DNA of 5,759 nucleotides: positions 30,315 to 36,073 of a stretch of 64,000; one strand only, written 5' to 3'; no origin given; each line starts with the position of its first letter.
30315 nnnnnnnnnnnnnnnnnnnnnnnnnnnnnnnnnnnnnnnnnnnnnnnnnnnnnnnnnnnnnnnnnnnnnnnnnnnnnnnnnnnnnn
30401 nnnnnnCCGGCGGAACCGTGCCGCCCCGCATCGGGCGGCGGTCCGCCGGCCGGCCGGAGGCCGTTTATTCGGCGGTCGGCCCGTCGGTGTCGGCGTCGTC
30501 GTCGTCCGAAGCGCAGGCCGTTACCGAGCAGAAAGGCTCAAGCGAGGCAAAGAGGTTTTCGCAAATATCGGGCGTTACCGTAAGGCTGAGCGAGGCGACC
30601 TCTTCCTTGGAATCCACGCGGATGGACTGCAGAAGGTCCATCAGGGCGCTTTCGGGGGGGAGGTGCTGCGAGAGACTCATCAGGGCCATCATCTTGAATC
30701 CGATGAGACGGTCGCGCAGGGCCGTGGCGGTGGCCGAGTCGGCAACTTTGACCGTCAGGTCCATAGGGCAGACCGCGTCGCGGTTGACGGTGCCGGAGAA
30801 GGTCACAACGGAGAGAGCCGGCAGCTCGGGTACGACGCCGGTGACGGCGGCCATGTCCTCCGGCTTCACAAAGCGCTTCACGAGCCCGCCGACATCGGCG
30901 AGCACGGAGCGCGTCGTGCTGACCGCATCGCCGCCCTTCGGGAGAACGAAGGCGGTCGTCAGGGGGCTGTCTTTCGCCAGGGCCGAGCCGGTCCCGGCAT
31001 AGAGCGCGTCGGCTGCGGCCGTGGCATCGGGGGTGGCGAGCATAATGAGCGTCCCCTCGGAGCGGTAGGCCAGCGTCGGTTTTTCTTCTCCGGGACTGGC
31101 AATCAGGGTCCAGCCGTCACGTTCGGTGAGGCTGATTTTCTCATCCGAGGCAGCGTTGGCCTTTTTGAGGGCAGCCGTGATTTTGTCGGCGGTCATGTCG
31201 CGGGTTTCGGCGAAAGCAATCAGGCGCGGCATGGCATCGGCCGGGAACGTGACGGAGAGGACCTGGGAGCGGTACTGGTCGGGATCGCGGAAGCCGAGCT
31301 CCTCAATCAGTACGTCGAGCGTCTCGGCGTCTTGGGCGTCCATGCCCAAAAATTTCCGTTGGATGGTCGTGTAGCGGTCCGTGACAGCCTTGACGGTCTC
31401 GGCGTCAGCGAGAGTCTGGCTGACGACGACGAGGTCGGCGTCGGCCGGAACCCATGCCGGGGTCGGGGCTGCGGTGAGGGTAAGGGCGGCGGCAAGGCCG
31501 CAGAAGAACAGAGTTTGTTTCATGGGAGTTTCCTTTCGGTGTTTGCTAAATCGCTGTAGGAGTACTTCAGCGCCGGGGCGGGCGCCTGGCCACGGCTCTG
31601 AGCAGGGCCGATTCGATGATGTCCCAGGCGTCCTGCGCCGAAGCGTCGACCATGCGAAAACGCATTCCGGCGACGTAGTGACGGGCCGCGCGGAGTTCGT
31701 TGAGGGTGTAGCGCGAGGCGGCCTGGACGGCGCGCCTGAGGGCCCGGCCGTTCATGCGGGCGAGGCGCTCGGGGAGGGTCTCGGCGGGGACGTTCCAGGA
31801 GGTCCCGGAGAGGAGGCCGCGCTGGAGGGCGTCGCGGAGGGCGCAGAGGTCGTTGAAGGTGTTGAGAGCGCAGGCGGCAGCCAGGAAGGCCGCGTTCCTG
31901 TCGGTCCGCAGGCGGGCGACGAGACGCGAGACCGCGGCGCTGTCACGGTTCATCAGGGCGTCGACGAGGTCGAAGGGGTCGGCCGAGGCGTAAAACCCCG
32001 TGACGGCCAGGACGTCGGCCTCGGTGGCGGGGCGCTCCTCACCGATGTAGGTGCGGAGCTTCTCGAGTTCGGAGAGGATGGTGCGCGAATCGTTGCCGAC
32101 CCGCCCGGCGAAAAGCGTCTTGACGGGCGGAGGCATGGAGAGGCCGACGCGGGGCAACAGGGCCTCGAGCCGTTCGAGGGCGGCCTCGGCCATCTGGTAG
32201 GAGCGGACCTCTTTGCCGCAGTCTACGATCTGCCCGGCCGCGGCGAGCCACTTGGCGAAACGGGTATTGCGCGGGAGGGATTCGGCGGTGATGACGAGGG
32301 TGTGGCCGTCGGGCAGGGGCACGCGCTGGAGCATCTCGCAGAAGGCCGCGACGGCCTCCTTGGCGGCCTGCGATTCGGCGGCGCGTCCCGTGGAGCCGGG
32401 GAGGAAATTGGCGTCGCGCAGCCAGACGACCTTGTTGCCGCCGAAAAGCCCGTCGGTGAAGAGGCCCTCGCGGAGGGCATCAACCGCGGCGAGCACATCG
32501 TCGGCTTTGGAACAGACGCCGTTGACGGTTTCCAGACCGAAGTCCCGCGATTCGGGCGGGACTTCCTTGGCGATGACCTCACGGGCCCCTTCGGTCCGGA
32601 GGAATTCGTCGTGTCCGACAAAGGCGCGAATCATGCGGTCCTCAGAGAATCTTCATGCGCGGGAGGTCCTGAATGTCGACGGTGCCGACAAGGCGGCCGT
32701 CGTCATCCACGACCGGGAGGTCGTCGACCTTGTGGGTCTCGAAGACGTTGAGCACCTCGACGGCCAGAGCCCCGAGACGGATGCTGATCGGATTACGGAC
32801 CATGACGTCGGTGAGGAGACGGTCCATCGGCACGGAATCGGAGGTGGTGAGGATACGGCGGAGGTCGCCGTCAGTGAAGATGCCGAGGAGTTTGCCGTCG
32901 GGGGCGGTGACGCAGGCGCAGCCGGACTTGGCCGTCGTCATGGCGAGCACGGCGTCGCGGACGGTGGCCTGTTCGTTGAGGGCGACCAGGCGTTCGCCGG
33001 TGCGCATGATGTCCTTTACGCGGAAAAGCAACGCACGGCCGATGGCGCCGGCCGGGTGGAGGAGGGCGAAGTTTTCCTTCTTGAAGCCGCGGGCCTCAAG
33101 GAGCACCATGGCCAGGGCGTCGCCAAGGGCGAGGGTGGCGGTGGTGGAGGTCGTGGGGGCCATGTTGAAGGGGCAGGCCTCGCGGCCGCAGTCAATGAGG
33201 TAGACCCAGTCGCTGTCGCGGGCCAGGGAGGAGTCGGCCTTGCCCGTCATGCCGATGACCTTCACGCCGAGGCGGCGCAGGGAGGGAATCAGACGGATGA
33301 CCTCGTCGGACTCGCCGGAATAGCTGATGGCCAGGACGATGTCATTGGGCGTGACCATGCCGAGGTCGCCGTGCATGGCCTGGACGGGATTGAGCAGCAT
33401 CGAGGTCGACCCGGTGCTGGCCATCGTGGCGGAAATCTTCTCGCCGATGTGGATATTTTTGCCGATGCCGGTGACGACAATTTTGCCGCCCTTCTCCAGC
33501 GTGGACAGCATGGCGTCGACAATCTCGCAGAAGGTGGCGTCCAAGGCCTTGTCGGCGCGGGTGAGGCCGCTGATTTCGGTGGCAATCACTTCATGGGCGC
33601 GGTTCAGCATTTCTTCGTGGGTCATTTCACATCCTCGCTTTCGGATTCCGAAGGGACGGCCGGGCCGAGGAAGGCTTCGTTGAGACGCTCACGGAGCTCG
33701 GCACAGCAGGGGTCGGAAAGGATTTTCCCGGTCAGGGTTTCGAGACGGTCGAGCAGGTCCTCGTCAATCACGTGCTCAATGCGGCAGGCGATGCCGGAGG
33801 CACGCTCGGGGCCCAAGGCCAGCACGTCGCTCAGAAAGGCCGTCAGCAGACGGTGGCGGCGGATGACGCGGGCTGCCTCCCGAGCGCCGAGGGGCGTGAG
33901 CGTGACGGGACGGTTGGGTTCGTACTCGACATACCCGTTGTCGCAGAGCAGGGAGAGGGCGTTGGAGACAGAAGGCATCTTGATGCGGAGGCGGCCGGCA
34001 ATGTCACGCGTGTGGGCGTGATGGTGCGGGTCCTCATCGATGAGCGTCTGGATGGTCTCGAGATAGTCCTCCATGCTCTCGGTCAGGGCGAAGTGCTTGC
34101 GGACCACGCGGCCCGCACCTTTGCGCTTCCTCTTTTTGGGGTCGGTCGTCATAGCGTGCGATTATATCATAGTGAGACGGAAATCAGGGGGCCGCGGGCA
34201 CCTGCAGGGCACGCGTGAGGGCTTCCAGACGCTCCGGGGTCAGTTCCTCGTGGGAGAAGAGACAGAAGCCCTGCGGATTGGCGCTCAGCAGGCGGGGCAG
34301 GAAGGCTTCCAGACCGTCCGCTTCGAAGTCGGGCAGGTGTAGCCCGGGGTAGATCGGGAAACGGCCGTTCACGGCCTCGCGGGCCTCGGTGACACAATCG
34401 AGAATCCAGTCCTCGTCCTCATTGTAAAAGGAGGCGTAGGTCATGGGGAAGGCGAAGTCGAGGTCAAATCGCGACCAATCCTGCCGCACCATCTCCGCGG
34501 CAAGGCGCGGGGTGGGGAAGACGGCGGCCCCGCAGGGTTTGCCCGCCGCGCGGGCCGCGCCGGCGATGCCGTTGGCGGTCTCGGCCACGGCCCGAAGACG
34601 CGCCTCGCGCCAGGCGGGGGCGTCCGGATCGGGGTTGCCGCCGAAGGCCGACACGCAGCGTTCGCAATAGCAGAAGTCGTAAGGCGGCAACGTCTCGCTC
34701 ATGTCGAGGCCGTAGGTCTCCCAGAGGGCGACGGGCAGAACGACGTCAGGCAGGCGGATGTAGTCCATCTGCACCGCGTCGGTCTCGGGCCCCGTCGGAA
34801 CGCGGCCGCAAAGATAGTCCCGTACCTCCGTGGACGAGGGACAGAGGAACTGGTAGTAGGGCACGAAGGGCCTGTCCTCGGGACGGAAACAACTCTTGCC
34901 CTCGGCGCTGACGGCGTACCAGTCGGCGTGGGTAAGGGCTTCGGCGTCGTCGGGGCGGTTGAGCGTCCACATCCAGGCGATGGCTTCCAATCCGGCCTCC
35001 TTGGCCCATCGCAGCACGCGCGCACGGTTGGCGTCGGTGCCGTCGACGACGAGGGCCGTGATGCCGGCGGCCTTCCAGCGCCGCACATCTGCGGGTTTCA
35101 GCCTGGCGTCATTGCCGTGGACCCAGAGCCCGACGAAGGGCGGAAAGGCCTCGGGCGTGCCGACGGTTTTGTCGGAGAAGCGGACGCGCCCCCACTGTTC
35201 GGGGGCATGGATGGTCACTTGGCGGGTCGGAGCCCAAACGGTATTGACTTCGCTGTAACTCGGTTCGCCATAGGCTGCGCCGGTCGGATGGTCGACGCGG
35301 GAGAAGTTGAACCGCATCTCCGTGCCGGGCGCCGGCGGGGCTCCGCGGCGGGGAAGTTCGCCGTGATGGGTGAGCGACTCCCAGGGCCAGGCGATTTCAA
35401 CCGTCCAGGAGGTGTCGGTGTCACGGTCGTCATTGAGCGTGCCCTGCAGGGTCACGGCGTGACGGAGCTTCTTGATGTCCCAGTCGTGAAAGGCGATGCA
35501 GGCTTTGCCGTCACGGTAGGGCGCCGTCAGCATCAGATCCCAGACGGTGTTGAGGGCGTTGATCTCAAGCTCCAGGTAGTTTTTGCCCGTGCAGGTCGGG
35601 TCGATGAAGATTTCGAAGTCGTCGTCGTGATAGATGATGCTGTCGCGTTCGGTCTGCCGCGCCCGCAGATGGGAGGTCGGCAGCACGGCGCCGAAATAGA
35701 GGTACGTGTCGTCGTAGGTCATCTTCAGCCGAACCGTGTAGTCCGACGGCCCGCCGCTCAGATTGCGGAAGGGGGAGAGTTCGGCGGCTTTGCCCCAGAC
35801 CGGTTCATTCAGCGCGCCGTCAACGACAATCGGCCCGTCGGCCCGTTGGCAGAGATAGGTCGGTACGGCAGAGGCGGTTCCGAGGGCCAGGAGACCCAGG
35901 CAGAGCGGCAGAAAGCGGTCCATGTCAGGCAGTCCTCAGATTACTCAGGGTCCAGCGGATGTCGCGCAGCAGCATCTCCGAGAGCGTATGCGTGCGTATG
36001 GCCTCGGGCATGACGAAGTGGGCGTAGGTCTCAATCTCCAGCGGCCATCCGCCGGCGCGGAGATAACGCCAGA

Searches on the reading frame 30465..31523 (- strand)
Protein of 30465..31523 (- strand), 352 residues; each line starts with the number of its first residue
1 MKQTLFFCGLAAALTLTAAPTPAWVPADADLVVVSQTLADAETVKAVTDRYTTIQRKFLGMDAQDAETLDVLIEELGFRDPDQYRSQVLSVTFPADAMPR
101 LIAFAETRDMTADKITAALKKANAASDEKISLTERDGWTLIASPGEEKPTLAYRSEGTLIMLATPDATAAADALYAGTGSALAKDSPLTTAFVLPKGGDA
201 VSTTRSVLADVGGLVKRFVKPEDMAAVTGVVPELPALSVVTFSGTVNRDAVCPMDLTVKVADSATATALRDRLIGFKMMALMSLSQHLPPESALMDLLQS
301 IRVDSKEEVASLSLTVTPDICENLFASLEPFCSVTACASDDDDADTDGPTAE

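Call 76: search_protein_families(library=pfam, proteins=[window:30465-31523:-], max_evalue=0.0001)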
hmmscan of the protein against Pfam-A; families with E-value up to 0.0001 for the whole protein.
window:30465-31523:- (352 aa): 0 families

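Call 87: search_protein_families(library=pfam, proteins=[window:30465-31523:-], max_evalue=1)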
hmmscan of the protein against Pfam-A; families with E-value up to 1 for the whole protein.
window:30465-31523:- (352 aa): 1 family
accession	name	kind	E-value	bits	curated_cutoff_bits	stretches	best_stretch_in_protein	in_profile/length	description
PF00934.25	PE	-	0.17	12.6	22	1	161-206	1-49/91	PE family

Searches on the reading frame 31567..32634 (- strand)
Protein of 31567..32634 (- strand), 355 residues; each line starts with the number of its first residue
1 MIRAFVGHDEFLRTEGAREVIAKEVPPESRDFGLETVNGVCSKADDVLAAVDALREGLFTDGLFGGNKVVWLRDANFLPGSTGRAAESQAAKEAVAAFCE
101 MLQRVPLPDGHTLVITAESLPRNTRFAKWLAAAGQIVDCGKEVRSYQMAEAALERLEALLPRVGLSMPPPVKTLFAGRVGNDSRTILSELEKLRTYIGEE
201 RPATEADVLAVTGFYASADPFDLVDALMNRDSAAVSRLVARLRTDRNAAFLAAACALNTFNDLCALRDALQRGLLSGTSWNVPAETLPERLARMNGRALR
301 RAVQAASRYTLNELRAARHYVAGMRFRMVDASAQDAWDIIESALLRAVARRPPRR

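Call 76: search_protein_families(library=pfam, proteins=[window:31567-32634:-], max_evalue=0.0001)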
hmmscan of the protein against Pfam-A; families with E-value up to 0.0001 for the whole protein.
window:31567-32634:- (355 aa): 0 families

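Call 87: search_protein_families(library=pfam, proteins=[window:31567-32634:-], max_evalue=1)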
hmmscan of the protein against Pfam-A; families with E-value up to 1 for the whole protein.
window:31567-32634:- (355 aa): 2 families
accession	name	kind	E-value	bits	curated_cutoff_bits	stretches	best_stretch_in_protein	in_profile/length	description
PF06144.19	DNA_pol3_delta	-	0.00025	21.5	21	1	5-139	3-123/124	DNA polymerase III, delta subunit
PF23166.1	Ig_N_CWD1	-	0.28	11.8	27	1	278-337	51-109/121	Alpha-glucan water dikinase 1 Ig-like N-terminal domain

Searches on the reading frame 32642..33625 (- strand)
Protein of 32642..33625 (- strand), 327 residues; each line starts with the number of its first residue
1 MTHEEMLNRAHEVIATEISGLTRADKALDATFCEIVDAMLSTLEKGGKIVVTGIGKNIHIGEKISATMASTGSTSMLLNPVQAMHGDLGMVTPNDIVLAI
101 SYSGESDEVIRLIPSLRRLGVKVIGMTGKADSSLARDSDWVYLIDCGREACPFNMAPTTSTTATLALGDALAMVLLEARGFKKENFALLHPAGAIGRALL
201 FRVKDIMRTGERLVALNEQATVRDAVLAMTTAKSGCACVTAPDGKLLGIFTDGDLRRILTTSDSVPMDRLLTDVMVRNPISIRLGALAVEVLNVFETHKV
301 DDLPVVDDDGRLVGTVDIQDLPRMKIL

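Call 76: search_protein_families(library=pfam, proteins=[window:32642-33625:-], max_evalue=0.0001)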
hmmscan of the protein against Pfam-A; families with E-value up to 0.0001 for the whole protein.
window:32642-33625:- (327 aa): 3 families
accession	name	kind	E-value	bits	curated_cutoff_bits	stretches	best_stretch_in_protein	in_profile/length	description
PF01380.27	SIS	-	8.3e-27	94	25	1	44-173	3-130/131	SIS domain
PF00571.33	CBS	-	4.6e-19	68.9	24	2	272-321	2-51/57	CBS domain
PF13580.11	SIS_2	-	5.5e-07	30.1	27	0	91-128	101-138/138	SIS domain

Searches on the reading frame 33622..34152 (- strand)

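Call 76: search_protein_families(library=pfam, proteins=[window:33622-34152:-], max_evalue=0.0001)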
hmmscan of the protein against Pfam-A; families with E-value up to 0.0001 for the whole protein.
window:33622-34152:- (176 aa): 2 families
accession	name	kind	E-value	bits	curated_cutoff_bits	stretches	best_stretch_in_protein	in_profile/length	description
PF02742.21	Fe_dep_repr_C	-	3.2e-19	69.1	27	1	86-149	1-64/70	Iron dependent repressor, metal binding and dimerisation domain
PF01325.25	Fe_dep_repress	-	5.8e-14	52.5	26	1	23-81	2-58/60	Iron dependent repressor, N-terminal DNA binding domain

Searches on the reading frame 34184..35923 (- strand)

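Call 76: search_protein_families(library=pfam, proteins=[window:34184-35923:-], max_evalue=0.0001)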
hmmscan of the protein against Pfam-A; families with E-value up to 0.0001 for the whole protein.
window:34184-35923:- (579 aa): 2 families
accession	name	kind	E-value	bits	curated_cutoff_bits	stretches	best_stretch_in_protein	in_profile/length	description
PF06452.16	CBM9_1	-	4.6e-11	43.4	23.4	1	34-248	1-181/185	Carbohydrate family 9 binding domain-like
PF16011.10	CBM9_2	-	6.4e-05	23.2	25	1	64-249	31-199/199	Carbohydrate-binding family 9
